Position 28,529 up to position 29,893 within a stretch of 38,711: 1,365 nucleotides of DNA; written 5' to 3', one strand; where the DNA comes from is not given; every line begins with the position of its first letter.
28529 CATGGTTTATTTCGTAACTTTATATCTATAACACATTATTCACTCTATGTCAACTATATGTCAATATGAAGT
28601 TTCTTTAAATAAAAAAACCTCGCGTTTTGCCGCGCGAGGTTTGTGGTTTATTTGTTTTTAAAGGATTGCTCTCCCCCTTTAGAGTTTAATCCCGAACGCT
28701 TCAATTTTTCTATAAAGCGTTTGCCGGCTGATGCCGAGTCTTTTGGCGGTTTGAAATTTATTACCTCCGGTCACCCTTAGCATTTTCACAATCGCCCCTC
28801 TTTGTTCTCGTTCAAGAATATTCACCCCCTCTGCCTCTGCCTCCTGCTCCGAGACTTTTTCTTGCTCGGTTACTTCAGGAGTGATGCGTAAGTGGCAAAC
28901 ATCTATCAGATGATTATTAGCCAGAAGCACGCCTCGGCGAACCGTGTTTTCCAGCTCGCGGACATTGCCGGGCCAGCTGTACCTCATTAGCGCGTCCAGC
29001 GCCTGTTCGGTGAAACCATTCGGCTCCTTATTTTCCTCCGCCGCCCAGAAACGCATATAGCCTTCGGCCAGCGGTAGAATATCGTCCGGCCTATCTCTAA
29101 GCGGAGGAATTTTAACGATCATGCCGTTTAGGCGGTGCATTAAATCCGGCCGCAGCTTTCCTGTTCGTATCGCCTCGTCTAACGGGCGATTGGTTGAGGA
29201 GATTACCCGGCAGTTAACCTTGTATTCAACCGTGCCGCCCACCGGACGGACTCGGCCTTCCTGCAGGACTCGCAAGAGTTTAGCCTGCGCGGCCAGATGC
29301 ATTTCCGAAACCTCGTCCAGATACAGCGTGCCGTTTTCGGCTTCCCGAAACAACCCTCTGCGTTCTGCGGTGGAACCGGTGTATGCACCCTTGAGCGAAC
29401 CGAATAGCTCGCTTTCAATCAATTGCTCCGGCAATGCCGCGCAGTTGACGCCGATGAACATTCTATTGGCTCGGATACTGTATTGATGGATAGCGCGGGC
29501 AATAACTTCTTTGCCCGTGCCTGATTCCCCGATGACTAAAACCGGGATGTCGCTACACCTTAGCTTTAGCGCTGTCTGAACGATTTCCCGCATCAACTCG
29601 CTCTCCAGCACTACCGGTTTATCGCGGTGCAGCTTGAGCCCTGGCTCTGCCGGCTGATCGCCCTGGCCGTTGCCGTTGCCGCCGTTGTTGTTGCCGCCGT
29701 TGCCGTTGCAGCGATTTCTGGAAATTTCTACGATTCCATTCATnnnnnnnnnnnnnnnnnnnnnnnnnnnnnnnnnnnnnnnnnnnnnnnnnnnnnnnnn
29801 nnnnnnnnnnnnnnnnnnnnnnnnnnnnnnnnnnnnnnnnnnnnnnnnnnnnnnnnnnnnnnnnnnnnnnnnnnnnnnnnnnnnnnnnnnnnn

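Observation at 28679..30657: ParB-like CTPase translationally coupled to a sensor-less sigma54-type activator: candidate new regulatory system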

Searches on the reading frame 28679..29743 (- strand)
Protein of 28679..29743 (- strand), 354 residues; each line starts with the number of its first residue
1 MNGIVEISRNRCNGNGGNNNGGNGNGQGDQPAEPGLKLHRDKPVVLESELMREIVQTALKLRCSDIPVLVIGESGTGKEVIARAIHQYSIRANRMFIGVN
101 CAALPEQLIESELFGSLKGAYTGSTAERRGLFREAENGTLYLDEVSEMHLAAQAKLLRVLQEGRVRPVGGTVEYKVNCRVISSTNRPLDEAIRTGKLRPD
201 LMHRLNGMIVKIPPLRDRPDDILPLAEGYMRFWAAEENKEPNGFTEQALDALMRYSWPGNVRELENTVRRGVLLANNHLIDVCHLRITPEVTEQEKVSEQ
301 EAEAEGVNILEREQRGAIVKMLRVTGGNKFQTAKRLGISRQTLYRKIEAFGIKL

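Call 3: search_protein_families(library=pfam, proteins=[window:28679-29743:-], max_evalue=0.01)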
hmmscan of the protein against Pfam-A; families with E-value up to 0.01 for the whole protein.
window:28679-29743:- (354 aa): 17 families
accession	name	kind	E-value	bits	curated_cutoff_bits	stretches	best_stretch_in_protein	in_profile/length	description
PF00158.32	Sigma54_activat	-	2.6e-61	206.6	20.2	1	46-209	3-166/168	Sigma-54 interaction domain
PF25601.1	AAA_lid_14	-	1.9e-21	76.1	27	1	216-298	1-81/87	AAA+ ATPase lid domain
PF14532.12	Sigma54_activ_2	-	3.5e-21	76.3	25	1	48-215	4-138/138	Sigma-54 interaction domain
PF02954.25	HTH_8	-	1.6e-11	44.2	22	1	311-350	3-42/42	Bacterial regulatory protein, Fis family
PF07728.20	AAA_5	-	2.5e-08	34.5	22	1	67-188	1-125/139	AAA domain (dynein-related subfamily)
PF07724.20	AAA_2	-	2.1e-06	28.3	27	1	68-190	6-129/166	AAA domain (Cdc48 subfamily)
PF00004.35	AAA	-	5e-06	27.4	21.2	1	68-194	1-120/131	ATPase family associated with various cellular activities (AAA)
PF02796.21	HTH_7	-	8.6e-05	23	23.8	1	329-348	24-43/45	Helix-turn-helix domain of resolvase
PF01078.27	Mg_chelatase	-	0.00014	21.7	20.3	0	123-185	93-157/207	Magnesium chelatase, subunit ChlI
PF13191.12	AAA_16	-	0.00025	22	32.6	1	67-161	26-121/167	AAA ATPase domain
PF00493.29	MCM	-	0.0018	17.9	23.3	1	60-179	53-164/224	MCM P-loop domain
PF13551.12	HTH_29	-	0.0022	18.5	28.1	1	325-350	10-36/64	Winged helix-turn helix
PF13384.12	HTH_23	-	0.0035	17.6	24.6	1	312-345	4-36/50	Homeodomain-like domain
PF13245.12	AAA_19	-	0.0037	17.9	25.1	0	58-163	4-117/134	AAA domain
PF13309.12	HTH_22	-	0.0061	17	29.6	0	309-347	19-62/63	HTH domain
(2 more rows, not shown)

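Call 4: search_protein_families(library=ncbifam, proteins=[window:28679-29743:-], max_evalue=0.01)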
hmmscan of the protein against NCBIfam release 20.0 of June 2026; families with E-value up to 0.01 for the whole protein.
window:28679-29743:- (354 aa): 32 families (the best 25 are shown)
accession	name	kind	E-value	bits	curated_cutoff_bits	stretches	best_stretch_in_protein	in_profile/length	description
TIGR01817.1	nifA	equivalog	5.8e-90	302.6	528.85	1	37-311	191-465/534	nif-specific transcriptional activator NifA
NF041552.1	TF_PrdR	equivalog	6.1e-89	298.9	795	1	44-350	269-576/577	sigma-54 dependent transcriptional regulator PrdR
NF050807.1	TransRegFlbDCaul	equivalog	2.3e-88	297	750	1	41-350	117-438/454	sigma-54-dependent transcriptional regulator FlbD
NF008469.0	PRK11361.1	equivalog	3.3e-88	296.4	714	1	44-353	145-457/461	acetoacetate metabolism transcriptional regulator AtoC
TIGR02915.1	PEP_resp_reg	equivalog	1.2e-86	291.3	502.6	1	43-353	140-445/445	PEP-CTERM-box response regulator transcription factor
NF003451.0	PRK05022.1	equivalog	3e-85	286.9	476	1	40-353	188-511/512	nitric oxide reductase transcriptional regulator NorR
TIGR01818.1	ntrC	equivalog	1.5e-83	281.1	558.6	1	39-302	131-392/463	nitrogen regulation protein NR(I)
NF038308.1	RNA_repair_RtcR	equivalog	6.6e-82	276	650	1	49-345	187-506/530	RNA repair transcriptional activator RtcR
NF011695.0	PRK15115.1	equivalog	1.3e-74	251.6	763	1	43-346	136-432/445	two-component system response regulator GlrR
TIGR02974.1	phageshock_pspF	equivalog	2.4e-74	250.5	443.55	1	47-308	4-266/336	phage shock protein operon transcriptional activator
TIGR02329.1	propionate_PrpR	equivalog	3.2e-74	250.4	499.2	1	46-348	216-525/526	propionate catabolism operon regulatory protein PrpR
NF041946.1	LuxO_transreg_Vib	equivalog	8.9e-74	248.9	800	1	47-350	138-460/463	quorum-sensing sigma-54 dependent transcriptional regulator LuxO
NF007689.0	PRK10365.1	equivalog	1.2e-72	245.2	760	1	45-347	142-439/441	sigma-54-dependent response regulator transcription factor ZraR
NF008085.0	PRK10820.1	equivalog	5.6e-72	243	576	1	44-352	206-512/520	transcriptional regulator TyrR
NF041906.1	V4R_TF_MobR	exception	7.4e-71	239.3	999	1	47-346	237-540/544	phenol degradation transcriptional regulator MobR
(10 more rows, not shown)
